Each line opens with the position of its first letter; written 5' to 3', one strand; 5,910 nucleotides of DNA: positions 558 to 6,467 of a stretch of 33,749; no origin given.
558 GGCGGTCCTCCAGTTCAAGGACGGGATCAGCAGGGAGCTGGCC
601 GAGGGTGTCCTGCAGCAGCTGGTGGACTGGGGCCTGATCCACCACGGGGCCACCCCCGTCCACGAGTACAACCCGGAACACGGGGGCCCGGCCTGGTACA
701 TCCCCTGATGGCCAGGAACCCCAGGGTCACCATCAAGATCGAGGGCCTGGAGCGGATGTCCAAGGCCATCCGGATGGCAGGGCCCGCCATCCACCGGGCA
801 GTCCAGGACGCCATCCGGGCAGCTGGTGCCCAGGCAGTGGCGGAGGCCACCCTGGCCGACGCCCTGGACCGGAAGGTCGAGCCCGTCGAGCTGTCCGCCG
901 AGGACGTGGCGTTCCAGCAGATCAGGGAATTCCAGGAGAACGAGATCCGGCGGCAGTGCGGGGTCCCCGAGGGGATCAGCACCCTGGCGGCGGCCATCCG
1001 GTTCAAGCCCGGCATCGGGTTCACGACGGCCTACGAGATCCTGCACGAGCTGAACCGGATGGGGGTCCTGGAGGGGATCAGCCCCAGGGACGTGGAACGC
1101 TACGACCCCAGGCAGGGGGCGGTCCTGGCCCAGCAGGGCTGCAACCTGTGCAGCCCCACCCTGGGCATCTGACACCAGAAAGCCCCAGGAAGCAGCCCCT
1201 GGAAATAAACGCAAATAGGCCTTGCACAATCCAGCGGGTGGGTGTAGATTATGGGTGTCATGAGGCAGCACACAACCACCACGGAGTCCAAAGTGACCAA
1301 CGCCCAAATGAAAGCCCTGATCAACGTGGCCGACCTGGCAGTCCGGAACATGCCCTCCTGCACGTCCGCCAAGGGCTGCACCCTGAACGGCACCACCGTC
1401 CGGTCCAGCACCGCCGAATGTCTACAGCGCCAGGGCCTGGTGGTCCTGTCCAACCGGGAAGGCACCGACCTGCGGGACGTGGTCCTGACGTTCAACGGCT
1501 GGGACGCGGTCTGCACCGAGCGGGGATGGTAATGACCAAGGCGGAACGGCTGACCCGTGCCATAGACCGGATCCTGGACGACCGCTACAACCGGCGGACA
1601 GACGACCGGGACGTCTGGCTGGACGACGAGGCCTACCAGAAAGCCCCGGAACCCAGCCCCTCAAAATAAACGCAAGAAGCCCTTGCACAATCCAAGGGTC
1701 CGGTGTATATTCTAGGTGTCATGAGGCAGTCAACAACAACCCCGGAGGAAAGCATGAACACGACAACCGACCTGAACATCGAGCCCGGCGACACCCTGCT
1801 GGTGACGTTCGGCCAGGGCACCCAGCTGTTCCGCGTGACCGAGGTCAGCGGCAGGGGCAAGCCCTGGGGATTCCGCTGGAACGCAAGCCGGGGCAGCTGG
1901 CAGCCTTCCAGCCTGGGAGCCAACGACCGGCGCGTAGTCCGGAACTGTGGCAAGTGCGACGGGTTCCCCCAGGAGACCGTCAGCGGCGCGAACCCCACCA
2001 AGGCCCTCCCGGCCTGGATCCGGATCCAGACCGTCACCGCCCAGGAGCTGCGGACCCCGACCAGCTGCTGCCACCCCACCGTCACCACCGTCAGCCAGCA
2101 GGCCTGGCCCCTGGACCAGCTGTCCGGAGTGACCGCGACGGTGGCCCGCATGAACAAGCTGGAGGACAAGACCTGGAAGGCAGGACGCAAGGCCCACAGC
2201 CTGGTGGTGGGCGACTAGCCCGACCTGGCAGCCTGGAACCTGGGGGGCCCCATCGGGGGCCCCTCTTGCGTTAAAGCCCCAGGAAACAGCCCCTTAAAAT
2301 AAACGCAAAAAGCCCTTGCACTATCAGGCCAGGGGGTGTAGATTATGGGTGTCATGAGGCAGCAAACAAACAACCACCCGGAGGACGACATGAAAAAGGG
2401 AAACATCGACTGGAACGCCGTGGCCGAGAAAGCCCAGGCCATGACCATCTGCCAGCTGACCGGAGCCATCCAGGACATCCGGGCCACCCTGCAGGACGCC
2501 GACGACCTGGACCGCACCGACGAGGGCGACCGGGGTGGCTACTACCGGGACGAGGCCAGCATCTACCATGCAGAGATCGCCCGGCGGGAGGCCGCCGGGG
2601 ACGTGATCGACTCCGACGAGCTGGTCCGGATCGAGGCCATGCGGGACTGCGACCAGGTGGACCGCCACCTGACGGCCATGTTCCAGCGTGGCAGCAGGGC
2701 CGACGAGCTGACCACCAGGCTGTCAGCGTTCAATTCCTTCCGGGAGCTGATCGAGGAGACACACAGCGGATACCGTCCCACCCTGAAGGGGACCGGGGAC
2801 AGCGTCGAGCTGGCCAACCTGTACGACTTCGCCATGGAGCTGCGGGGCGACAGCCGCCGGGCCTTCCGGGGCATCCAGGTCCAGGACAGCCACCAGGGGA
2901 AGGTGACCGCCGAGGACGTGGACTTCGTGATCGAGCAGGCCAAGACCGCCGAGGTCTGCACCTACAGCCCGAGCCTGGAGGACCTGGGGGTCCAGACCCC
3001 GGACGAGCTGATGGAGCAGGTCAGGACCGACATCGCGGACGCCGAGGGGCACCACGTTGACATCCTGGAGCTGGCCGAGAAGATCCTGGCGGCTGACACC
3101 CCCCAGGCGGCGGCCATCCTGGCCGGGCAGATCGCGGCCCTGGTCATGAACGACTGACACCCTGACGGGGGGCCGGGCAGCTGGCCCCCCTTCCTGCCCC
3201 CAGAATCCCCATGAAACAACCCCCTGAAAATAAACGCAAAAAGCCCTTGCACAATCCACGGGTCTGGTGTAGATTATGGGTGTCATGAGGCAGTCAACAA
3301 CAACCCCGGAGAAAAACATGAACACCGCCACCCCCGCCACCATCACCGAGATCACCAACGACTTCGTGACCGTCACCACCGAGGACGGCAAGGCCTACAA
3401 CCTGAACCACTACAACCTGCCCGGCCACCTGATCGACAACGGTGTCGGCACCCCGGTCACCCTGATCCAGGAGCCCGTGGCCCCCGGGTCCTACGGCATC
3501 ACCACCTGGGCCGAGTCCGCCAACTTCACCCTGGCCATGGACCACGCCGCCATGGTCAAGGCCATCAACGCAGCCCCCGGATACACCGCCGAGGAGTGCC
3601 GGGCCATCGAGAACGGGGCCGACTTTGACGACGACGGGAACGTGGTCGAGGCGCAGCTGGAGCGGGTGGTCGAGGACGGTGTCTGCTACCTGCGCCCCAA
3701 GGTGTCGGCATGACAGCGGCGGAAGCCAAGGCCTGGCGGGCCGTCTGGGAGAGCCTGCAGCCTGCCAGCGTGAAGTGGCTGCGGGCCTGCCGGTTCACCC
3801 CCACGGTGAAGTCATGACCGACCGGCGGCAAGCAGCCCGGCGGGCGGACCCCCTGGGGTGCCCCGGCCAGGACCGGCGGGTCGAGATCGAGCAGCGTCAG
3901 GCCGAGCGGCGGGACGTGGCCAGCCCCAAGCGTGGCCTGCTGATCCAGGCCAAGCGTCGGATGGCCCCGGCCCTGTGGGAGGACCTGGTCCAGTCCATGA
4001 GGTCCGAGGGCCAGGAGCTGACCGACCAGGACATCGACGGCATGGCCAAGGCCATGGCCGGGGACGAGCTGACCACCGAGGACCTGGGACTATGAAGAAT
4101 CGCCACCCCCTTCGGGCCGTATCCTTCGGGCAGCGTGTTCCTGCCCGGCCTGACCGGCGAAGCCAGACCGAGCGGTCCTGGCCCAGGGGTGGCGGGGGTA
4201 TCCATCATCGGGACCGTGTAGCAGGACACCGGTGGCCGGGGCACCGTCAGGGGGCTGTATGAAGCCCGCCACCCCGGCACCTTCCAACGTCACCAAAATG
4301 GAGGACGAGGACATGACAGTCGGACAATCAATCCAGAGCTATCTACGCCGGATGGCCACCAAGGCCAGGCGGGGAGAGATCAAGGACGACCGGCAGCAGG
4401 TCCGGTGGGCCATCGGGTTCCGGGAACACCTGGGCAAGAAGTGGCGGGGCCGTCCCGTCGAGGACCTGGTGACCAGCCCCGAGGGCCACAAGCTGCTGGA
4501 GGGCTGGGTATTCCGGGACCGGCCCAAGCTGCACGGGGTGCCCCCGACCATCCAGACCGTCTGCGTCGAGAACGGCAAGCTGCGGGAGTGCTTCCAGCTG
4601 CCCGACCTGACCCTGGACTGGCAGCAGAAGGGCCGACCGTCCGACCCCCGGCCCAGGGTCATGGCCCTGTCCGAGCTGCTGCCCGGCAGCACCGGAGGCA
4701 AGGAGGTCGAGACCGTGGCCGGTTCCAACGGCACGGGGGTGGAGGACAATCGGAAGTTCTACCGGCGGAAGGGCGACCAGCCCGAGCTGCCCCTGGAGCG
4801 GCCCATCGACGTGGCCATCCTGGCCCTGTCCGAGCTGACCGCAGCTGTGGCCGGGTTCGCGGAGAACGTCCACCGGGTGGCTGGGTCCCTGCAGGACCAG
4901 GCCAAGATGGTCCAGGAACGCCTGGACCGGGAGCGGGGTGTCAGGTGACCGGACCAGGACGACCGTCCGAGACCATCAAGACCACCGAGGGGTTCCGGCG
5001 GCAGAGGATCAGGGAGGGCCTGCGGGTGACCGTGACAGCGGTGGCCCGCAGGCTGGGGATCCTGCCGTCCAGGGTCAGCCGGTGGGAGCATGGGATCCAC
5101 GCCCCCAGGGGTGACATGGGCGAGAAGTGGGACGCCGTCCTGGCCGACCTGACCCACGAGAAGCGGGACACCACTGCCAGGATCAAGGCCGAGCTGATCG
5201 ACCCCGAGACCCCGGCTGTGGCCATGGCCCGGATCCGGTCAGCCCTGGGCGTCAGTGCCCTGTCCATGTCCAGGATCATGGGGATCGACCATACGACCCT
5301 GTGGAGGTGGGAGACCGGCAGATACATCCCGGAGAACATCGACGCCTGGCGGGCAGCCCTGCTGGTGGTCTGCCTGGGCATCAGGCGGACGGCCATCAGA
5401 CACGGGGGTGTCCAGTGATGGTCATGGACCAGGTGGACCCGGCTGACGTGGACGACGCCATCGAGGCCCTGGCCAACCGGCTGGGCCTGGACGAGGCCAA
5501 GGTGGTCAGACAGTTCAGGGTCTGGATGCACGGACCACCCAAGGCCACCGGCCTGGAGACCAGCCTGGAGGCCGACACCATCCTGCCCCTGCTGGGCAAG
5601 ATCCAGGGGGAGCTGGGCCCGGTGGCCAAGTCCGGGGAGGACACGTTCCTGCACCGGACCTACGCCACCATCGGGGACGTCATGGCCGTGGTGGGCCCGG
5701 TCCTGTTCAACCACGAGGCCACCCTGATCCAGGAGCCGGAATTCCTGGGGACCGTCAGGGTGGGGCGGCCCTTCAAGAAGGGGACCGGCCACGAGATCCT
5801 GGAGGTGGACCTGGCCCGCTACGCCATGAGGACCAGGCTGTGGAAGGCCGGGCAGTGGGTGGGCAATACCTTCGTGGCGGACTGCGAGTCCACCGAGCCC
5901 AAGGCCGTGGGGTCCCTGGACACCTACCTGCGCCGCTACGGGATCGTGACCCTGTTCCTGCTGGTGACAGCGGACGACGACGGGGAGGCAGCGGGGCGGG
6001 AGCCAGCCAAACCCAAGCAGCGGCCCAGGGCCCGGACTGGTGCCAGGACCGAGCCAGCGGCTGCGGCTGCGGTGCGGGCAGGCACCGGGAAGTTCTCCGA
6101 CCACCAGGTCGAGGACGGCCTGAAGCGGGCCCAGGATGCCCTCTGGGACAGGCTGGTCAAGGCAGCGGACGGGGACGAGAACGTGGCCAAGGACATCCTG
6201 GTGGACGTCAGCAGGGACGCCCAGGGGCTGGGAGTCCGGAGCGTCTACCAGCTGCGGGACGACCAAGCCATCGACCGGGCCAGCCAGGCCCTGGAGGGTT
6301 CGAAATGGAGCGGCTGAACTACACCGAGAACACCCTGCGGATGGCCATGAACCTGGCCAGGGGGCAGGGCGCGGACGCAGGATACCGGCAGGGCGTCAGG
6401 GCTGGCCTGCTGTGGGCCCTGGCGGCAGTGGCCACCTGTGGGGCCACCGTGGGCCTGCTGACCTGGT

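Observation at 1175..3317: Five-copy promoter+leader module: four in a tandem cassette array and a fifth at 14351-14446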

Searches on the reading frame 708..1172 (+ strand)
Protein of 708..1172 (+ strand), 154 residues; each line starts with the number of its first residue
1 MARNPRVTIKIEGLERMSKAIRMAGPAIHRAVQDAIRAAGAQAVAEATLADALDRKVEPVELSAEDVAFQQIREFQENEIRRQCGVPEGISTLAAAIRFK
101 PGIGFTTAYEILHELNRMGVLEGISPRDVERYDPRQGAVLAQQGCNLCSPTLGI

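Call 22: search_protein_families(library=pfam, proteins=[window:708-1172:+], max_evalue=0.01)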
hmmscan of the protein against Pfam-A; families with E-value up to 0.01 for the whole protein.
window:708-1172:+ (154 aa): 0 families

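Call 23: search_protein_families(library=phrogs, proteins=[window:708-1172:+], max_evalue=0.01)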
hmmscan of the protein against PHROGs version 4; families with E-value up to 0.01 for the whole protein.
window:708-1172:+ (154 aa): 0 families

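Call 32: find_homologous_proteins(query=window:708-1169:+, max_evalue=0.001)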
Query window:708-1169:+ (154 aa): 1 proteins with E <= 0.001 among 139 candidates.
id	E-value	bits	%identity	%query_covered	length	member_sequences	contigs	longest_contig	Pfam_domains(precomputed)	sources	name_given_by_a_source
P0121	2.0e-93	328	100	100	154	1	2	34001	-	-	-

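Call 33: find_encoding_contigs(protein=P0121, flank=10000, max_places=6)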
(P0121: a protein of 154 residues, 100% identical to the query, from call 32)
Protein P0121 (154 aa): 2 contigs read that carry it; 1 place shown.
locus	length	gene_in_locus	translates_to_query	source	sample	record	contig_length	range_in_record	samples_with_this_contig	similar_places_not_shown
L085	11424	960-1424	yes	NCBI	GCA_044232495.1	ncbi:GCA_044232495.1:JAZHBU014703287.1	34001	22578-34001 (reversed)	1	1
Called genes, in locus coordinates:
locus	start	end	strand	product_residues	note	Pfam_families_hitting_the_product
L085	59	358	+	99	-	-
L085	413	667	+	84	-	-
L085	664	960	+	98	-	-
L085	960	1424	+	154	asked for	-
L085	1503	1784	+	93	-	-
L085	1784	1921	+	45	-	-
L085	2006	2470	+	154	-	-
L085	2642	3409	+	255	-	-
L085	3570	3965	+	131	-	-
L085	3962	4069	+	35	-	-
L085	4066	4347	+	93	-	-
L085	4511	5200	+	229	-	-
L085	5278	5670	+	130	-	PF01381:HTH_3 (faint), PF13560:HTH_31 (faint)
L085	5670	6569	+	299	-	PF04404:ERF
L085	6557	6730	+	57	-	-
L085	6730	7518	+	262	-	-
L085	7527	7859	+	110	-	-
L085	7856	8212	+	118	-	-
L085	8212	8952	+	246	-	-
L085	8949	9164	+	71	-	-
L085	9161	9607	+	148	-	-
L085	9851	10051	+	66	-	-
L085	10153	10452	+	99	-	-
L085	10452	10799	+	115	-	PF01844:HNH, PF14279:HNH_5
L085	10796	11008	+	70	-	-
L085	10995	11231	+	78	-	-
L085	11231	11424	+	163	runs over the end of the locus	PF05119:Terminase_4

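Call 78: search_protein_families(library=phrogs, proteins=[L085:59-355:+], max_evalue=0.01)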
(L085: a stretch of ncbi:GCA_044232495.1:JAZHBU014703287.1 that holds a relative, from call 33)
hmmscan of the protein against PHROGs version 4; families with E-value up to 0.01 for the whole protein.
L085:59-355:+ (99 aa): 0 families

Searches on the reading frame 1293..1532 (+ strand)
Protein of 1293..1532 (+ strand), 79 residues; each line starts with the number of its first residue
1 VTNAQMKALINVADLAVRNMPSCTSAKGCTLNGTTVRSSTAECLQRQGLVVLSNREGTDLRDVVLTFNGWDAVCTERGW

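Call 22: search_protein_families(library=pfam, proteins=[window:1293-1532:+], max_evalue=0.01)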
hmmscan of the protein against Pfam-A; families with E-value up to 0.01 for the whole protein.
window:1293-1532:+ (79 aa): 0 families

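Call 23: search_protein_families(library=phrogs, proteins=[window:1293-1532:+], max_evalue=0.01)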
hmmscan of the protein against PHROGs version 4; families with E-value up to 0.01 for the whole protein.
window:1293-1532:+ (79 aa): 0 families

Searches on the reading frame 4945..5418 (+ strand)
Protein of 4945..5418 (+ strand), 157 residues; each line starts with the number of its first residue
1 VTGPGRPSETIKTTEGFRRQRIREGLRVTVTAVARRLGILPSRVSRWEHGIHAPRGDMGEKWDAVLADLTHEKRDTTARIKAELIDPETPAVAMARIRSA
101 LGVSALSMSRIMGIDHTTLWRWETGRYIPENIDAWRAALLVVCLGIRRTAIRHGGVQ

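Call 24: search_protein_families(library=pfam, proteins=[window:4945-5418:+], max_evalue=0.01)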
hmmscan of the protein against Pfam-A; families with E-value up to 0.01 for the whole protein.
window:4945-5418:+ (157 aa): 6 families
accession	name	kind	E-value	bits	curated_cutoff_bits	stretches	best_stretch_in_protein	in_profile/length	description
PF13560.12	HTH_31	-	1.6e-10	41.5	27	2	21-57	8-45/64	Helix-turn-helix domain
PF01381.28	HTH_3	-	6.8e-09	36.1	23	1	21-62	3-44/55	Helix-turn-helix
PF13542.12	HTH_Tnp_ISL3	-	0.0001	22.1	27.4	0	29-47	28-46/51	Helix-turn-helix domain of transposase family ISL3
PF12844.13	HTH_19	-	0.00023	21.4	30.2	0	21-50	6-35/64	Helix-turn-helix domain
PF01527.26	HTH_Tnp_1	-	0.00099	19.7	24.1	0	27-79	23-73/75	Transposase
PF13384.12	HTH_23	-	0.0028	17.9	24.6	0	27-48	17-38/50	Homeodomain-like domain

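Call 76: search_solved_structures(query=A4, max_evalue=1, show_alignments=1)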
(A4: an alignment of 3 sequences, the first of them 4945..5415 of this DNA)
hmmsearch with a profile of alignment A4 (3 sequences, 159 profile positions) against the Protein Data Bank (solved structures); distinct sequences matched with E-value up to 1: 12.
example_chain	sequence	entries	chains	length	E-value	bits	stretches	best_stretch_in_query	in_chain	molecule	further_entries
8tac_A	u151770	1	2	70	0.0055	19.7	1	22-66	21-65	DBP48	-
2mez_A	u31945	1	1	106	0.062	16.3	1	96-134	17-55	Multiprotein Bridging Factor (MBP-like)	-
9sf2_A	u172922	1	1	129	0.11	15.5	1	17-59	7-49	Transcriptional regulator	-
5jaa_A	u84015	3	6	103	0.23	14.4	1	90-134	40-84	Antitoxin igA-2 | Antitoxin HigA-2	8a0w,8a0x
5j9i_A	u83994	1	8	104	0.24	14.4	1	90-134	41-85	Antitoxin igA-2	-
9k3w_A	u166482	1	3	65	0.27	14.2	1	19-61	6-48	Transcriptional regulator, PbsX family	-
2icp_A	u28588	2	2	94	0.35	13.9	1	100-133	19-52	antitoxin higa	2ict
2r1j_L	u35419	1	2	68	0.5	13.3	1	22-58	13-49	Repressor protein C2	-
3jxb_C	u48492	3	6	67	0.51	13.3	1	22-58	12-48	Repressor protein C2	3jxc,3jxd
2ppx_A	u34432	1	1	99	0.64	13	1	95-156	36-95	Uncharacterized protein Atu1735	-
1adr_A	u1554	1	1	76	0.65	13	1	22-58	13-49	P22 C2 REPRESSOR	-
8qnl_A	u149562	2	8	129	0.91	12.5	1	96-125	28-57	Antitoxin Xre/MbcA/ParS-like toxin-binding domain-containing protein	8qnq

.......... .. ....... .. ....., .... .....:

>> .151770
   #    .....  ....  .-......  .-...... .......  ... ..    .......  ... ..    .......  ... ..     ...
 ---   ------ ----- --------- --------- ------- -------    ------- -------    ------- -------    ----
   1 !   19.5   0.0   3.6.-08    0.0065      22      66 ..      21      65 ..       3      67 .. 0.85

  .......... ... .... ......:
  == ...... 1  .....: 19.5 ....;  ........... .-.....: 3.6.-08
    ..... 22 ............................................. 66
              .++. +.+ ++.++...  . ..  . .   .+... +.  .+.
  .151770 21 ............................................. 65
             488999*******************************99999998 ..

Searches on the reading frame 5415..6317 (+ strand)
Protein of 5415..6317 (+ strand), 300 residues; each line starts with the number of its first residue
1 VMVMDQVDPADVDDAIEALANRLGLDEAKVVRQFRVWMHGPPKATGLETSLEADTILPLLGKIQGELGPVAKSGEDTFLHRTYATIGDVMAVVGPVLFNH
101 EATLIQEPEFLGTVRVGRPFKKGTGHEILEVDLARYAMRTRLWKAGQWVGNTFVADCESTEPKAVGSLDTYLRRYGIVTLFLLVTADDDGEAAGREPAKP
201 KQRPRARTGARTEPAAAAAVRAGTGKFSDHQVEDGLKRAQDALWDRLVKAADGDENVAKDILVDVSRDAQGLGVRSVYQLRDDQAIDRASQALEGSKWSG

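Call 24: search_protein_families(library=pfam, proteins=[window:5415-6317:+], max_evalue=0.01)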
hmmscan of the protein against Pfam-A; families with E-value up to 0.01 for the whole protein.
window:5415-6317:+ (300 aa): 1 family
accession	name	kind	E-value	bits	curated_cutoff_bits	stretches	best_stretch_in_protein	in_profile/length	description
PF04404.17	ERF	-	1.4e-13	51.5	25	1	62-205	7-141/153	ERF superfamily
